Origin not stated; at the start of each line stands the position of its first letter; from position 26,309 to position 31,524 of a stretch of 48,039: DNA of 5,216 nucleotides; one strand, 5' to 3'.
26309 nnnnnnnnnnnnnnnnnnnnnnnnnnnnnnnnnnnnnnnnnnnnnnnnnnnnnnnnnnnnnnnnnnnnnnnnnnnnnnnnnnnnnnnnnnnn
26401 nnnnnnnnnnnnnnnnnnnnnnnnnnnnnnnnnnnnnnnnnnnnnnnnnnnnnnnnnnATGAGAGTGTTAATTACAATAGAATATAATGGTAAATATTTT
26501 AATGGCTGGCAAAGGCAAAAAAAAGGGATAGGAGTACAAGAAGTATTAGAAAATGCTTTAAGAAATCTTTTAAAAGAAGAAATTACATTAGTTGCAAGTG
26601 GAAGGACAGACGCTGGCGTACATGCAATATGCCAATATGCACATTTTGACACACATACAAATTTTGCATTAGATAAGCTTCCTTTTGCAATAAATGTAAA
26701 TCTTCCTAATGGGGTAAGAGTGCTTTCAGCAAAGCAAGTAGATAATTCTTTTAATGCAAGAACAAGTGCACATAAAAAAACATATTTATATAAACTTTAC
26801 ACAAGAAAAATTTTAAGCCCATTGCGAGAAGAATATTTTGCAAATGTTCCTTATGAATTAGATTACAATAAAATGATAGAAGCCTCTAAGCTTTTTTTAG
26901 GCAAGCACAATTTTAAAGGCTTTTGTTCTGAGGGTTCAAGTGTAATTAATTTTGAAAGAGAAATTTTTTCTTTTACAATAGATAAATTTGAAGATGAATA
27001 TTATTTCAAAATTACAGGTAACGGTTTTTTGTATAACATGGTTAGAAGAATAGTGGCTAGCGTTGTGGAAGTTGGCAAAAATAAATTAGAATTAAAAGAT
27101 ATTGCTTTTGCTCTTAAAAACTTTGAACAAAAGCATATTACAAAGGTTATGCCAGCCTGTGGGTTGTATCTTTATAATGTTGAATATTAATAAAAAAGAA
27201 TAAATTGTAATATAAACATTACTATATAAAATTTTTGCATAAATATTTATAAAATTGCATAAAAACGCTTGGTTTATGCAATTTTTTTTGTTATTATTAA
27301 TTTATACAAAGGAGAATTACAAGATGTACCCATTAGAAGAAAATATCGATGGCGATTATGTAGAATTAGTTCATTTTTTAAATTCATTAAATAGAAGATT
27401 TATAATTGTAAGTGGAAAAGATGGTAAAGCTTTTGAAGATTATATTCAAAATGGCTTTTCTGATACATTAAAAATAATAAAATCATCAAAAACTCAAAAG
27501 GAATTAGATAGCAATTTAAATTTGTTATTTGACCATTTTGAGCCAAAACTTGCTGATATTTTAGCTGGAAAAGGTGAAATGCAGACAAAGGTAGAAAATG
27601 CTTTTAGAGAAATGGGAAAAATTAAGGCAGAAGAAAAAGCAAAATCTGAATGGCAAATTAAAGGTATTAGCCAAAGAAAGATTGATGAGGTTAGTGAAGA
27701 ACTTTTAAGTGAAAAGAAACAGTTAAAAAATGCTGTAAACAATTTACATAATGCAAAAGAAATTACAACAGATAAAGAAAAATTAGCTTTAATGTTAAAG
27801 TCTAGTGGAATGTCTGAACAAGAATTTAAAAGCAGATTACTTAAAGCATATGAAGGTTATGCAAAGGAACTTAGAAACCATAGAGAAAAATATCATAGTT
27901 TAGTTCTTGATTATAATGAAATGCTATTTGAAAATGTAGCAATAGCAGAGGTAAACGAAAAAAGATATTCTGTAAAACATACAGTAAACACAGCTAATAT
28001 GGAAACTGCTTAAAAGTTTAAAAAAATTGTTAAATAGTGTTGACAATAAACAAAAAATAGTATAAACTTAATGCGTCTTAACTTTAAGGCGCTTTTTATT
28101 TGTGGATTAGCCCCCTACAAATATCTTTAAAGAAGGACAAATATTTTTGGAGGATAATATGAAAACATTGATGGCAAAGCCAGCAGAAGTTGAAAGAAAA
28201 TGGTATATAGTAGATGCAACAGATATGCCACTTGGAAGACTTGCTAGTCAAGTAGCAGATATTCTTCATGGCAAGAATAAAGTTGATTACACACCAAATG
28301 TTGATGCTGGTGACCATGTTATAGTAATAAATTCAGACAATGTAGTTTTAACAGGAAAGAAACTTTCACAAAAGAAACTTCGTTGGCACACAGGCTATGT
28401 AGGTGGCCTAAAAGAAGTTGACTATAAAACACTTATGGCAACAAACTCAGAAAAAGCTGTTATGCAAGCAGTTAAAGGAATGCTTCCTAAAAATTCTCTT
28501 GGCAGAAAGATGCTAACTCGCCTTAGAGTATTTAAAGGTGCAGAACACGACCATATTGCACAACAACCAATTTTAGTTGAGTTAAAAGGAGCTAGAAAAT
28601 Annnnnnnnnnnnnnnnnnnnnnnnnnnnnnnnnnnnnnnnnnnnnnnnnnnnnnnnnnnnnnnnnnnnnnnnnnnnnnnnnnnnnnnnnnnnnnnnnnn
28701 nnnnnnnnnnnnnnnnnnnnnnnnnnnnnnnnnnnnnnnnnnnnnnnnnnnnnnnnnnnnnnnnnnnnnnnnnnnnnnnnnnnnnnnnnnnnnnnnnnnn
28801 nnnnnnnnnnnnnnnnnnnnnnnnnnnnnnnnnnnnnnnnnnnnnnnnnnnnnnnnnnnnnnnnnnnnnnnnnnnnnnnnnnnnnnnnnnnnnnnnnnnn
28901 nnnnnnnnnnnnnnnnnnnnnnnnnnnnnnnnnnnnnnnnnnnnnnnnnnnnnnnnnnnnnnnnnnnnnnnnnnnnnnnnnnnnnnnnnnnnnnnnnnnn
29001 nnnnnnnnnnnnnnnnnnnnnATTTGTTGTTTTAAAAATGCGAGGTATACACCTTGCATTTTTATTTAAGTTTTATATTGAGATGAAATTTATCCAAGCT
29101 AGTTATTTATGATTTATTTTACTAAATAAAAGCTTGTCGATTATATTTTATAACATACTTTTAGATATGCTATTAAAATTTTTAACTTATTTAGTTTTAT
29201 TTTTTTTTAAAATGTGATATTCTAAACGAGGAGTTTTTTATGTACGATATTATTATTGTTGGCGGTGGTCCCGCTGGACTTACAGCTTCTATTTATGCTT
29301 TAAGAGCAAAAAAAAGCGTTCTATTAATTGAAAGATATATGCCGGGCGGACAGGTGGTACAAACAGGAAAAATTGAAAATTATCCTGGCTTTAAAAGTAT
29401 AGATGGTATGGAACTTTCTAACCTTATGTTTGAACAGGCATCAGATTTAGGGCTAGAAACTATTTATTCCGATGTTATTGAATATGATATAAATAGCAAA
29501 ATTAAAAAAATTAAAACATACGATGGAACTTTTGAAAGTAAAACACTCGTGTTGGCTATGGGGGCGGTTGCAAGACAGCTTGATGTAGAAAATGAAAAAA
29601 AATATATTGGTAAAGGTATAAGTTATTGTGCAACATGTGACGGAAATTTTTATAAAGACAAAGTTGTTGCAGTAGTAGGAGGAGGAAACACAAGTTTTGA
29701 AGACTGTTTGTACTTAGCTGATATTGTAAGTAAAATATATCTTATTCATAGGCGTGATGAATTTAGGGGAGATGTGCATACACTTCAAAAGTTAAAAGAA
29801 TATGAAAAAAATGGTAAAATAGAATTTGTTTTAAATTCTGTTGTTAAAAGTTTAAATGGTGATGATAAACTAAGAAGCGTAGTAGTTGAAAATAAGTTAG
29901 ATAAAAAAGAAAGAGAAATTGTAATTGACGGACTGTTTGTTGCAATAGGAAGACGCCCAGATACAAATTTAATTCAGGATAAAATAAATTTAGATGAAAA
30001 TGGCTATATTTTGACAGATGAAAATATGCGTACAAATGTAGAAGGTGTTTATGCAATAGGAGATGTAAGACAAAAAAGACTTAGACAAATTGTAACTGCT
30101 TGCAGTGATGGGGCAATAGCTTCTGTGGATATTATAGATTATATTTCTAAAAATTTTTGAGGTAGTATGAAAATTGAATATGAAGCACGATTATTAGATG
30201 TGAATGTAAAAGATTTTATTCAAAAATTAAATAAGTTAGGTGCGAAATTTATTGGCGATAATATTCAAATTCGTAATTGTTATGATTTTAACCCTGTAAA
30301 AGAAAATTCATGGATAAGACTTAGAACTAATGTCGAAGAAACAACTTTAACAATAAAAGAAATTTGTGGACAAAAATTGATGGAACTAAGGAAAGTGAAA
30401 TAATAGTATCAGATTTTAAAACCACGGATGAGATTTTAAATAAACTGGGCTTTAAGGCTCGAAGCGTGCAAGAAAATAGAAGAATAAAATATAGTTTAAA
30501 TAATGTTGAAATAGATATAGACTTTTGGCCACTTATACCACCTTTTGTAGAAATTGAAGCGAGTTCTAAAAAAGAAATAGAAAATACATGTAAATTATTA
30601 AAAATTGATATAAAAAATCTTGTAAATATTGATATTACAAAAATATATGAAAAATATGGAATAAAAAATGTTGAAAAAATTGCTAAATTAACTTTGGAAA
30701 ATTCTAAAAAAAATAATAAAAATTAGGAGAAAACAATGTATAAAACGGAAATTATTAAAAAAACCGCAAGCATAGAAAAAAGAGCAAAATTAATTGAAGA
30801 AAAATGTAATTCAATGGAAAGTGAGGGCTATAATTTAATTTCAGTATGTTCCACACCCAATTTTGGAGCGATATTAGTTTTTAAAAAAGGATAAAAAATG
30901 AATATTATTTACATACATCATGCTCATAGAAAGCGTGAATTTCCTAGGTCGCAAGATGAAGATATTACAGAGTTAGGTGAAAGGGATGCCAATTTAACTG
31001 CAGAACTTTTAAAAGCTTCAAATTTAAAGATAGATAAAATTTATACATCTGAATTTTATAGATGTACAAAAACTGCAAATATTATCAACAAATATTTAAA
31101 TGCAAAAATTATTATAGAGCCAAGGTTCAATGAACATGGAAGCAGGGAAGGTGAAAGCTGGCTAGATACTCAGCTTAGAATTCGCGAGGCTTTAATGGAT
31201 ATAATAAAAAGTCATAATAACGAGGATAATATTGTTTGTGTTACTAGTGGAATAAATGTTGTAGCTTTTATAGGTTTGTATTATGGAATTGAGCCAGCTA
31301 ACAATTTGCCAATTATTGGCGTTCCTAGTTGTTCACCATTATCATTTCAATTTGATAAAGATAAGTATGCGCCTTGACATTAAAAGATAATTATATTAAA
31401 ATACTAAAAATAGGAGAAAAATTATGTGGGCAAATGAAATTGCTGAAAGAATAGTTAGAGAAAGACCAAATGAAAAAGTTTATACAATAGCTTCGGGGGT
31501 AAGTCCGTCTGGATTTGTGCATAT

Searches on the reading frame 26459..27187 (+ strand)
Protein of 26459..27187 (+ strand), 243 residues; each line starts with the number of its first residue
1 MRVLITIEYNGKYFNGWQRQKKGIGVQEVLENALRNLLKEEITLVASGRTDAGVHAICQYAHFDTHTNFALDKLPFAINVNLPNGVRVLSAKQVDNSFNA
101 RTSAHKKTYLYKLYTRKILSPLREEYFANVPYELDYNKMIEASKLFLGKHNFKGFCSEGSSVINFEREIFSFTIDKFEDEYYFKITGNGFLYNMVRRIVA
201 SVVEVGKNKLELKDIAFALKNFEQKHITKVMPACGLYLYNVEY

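Call 11: search_protein_families(library=pfam, proteins=[window:26459-27187:+])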
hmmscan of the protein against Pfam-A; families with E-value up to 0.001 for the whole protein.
window:26459-27187:+ (243 aa): 1 family
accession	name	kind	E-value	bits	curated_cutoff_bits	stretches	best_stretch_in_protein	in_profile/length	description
PF01416.25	PseudoU_synth_1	-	4.8e-37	127.2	23.3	2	142-243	1-107/108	tRNA pseudouridine synthase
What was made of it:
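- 26459..27190 (+): truA, the downstream co-directional gene. Pfam PseudoU_synth_1 (call 11).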

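Call 44: find_homologous_proteins(query=window:26459-27187:+, max_evalue=1e-60)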
Query window:26459-27187:+ (243 aa): 109 proteins with E <= 1e-60 among 8000 candidates.
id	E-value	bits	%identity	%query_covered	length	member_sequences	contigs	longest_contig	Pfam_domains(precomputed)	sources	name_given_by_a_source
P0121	1.7e-156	537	99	100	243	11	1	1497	PF01416.26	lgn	-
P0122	3.5e-123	428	79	100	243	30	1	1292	PF01416.26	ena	-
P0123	3.8e-123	428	78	100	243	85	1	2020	PF01416.26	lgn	-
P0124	2.1e-115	402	74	100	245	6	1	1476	PF01416.26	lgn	-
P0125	8.4e-105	368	68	100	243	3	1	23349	PF01416.26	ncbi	-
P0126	5.9e-104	365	67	100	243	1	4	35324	PF01416.26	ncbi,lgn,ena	-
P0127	3.4e-97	343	65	100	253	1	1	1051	PF01416.26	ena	-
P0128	1.6e-89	318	61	100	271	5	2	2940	PF01416.26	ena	-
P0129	2.6e-89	317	61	100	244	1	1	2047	PF01416.26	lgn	-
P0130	1.3e-87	312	60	100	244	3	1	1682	PF01416.26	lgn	-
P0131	2.9e-85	304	60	100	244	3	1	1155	PF01416.26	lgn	-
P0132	2.2e-84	301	78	73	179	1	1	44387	PF01416.26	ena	-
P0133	1.4e-76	275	54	100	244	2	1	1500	PF01416.26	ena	-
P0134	6.3e-74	267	53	100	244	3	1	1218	PF01416.26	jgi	-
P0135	1.0e-69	253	52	100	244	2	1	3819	PF01416.26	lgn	-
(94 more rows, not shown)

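Call 45: find_encoding_contigs(protein=P0125, flank=10000, max_places=2)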
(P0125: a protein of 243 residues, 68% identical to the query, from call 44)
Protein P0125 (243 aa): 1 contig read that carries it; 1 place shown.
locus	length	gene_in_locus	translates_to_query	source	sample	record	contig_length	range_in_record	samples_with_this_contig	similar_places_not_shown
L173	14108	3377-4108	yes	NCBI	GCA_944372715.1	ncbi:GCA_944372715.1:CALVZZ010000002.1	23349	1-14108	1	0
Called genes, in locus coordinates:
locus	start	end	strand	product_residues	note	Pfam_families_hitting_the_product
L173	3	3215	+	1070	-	?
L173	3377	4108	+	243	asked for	PF01416:PseudoU_synth_1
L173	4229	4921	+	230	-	-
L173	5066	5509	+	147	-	PF00572:Ribosomal_L13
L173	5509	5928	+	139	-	PF00380:Ribosomal_S9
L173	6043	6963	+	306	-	PF00890:FAD_binding_2 (faint), PF01134:GIDA (faint), PF01266:DAO (faint), PF01946:Thi4 (faint), PF07992:Pyr_redox_2, PF12831:FAD_oxidored, PF13738:Pyr_redox_3, PF00070:Pyr_redox, +1 more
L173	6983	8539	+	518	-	PF01406:tRNA-synt_1e (faint), PF01921:tRNA-synt_1f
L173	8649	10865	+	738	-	PF14808:TMEM164, PF00005:ABC_tran, PF13304:AAA_21 (weak)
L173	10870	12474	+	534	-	-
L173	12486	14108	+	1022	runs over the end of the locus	PF02368:Big_2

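Call 46: find_encoding_contigs(protein=P0126, flank=10000, max_places=3)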
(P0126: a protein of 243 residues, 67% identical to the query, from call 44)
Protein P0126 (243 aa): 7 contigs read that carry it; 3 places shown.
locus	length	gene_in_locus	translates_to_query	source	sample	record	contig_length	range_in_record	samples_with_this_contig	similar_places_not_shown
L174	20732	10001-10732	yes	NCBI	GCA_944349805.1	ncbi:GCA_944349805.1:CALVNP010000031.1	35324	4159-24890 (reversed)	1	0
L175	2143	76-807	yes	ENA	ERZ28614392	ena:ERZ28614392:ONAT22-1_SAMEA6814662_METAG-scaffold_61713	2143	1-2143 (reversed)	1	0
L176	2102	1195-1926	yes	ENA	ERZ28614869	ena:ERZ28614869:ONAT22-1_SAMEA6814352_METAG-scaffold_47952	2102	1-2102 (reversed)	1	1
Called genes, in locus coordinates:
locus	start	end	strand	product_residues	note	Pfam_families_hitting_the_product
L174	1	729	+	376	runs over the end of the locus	PF00753:Lactamase_B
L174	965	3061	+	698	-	PF03477:ATP-cone, PF13597:NRDD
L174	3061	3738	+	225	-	PF04055:Radical_SAM, PF13353:Fer4_12 (weak)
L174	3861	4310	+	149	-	-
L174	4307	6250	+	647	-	PF00456:Transketolase_N, PF13292:DXP_synthase_N (faint), PF02779:Transket_pyr, PF22613:Transketolase_C_1, PF02780:Transketolase_C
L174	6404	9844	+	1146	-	PF01855:POR_N, PF17147:PFOR_II, PF01558:POR, PF10371:EKR, PF00037:Fer4, PF12838:Fer4_7, PF13237:Fer4_10, PF14697:Fer4_21, +7 more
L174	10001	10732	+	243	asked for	PF01416:PseudoU_synth_1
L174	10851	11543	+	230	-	-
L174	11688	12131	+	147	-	PF00572:Ribosomal_L13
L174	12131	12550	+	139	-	PF00380:Ribosomal_S9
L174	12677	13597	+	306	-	PF00890:FAD_binding_2 (weak), PF01134:GIDA (faint), PF01266:DAO (weak), PF03486:HI0933_like (weak), PF07992:Pyr_redox_2, PF12831:FAD_oxidored, PF13738:Pyr_redox_3, PF00070:Pyr_redox, +2 more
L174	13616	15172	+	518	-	PF01406:tRNA-synt_1e (faint), PF01921:tRNA-synt_1f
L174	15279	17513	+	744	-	PF14808:TMEM164, PF00005:ABC_tran, PF13304:AAA_21 (faint)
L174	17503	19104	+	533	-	-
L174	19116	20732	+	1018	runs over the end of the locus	PF02368:Big_2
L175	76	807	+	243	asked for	PF01416:PseudoU_synth_1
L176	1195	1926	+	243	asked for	PF01416:PseudoU_synth_1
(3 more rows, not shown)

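Call 47: find_encoding_contigs(protein=P0123, flank=10000, max_places=4)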
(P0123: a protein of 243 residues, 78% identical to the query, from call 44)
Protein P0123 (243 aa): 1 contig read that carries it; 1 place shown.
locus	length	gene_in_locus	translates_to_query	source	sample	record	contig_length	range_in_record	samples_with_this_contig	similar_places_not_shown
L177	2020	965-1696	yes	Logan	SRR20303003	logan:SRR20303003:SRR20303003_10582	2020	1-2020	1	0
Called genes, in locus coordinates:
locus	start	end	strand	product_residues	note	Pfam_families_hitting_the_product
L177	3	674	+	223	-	?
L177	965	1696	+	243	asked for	PF01416:PseudoU_synth_1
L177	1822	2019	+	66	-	?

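Call 50: find_encoding_contigs(protein=P0121, flank=10000, max_places=4)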
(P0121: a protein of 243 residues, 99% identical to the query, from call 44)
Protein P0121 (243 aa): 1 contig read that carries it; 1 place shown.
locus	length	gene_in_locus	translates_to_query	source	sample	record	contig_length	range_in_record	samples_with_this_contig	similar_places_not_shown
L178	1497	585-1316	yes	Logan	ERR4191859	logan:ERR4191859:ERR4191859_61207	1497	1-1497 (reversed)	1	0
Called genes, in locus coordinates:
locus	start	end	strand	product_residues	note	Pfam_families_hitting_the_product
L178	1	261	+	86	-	?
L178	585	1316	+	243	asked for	PF01416:PseudoU_synth_1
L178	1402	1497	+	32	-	?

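Call 51: find_encoding_contigs(protein=P0122, flank=10000, max_places=4)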
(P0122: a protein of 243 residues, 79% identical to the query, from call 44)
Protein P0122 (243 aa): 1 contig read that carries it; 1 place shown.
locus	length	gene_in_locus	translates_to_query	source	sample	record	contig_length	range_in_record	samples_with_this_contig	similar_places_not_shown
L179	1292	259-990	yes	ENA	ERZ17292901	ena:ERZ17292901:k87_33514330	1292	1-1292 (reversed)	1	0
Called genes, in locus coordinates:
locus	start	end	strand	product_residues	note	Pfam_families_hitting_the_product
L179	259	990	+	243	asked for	PF01416:PseudoU_synth_1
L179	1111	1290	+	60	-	?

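Call 52: find_encoding_contigs(protein=P0124, flank=10000, max_places=4)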
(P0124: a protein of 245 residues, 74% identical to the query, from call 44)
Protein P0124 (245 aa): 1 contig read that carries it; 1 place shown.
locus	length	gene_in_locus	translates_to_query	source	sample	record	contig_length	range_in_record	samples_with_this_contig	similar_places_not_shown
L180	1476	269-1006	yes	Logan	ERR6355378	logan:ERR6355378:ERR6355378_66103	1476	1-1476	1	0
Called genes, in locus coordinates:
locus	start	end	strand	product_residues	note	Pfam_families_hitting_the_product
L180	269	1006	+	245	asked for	PF01416:PseudoU_synth_1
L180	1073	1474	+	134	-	?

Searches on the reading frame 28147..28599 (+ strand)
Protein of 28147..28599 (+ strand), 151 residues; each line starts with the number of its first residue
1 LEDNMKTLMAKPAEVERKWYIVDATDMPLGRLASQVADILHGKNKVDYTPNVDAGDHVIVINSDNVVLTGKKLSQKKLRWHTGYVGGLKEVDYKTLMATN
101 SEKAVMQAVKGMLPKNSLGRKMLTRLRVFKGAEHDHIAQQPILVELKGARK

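Call 11: search_protein_families(library=pfam, proteins=[window:28147-28599:+])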
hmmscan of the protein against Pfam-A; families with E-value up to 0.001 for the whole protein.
window:28147-28599:+ (151 aa): 1 family
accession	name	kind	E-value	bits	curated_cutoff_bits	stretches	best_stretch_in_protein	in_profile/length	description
PF00572.24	Ribosomal_L13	-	2.7e-47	160.2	23.8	1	17-134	1-118/119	Ribosomal protein L13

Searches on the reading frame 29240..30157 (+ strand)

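Call 73: search_protein_families(library=pfam, proteins=[window:29240-30157:+], max_evalue=0.00001)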
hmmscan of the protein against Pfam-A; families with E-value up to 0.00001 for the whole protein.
window:29240-30157:+ (306 aa): 8 families
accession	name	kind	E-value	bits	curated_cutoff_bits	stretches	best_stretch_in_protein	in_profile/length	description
PF07992.20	Pyr_redox_2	-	1.3e-55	189.3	26.1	1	2-291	1-291/291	Pyridine nucleotide-disulphide oxidoreductase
PF13738.12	Pyr_redox_3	-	1e-21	77.9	30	1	84-274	109-305/305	Pyridine nucleotide-disulphide oxidoreductase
PF00070.33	Pyr_redox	-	3.6e-13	50.3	22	1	143-218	2-81/82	Pyridine nucleotide-disulphide oxidoreductase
PF00890.30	FAD_binding_2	-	2.4e-09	37.4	20.4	0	3-34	1-32/414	FAD binding domain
PF12831.13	FAD_oxidored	-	2e-08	34.4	27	1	3-41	1-40/416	FAD dependent oxidoreductase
PF01266.30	DAO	-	3.8e-08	33.7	27.9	0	3-38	1-38/353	FAD dependent oxidoreductase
PF03486.20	HI0933_like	-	3e-06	27.3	50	0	3-34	2-33/244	HI0933-like protein Rossmann domain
PF01134.28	GIDA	-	1e-05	25.3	22.1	0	3-65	1-55/391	Glucose inhibited division protein A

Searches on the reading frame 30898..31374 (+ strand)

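Call 73: search_protein_families(library=pfam, proteins=[window:30898-31374:+], max_evalue=0.00001)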
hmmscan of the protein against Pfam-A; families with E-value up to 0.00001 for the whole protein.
window:30898-31374:+ (159 aa): 1 family
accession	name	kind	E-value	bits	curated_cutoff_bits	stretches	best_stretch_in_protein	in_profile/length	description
PF00300.27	His_Phos_1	-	4.1e-18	66.2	21.7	1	11-79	14-79/194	Histidine phosphatase superfamily (branch 1)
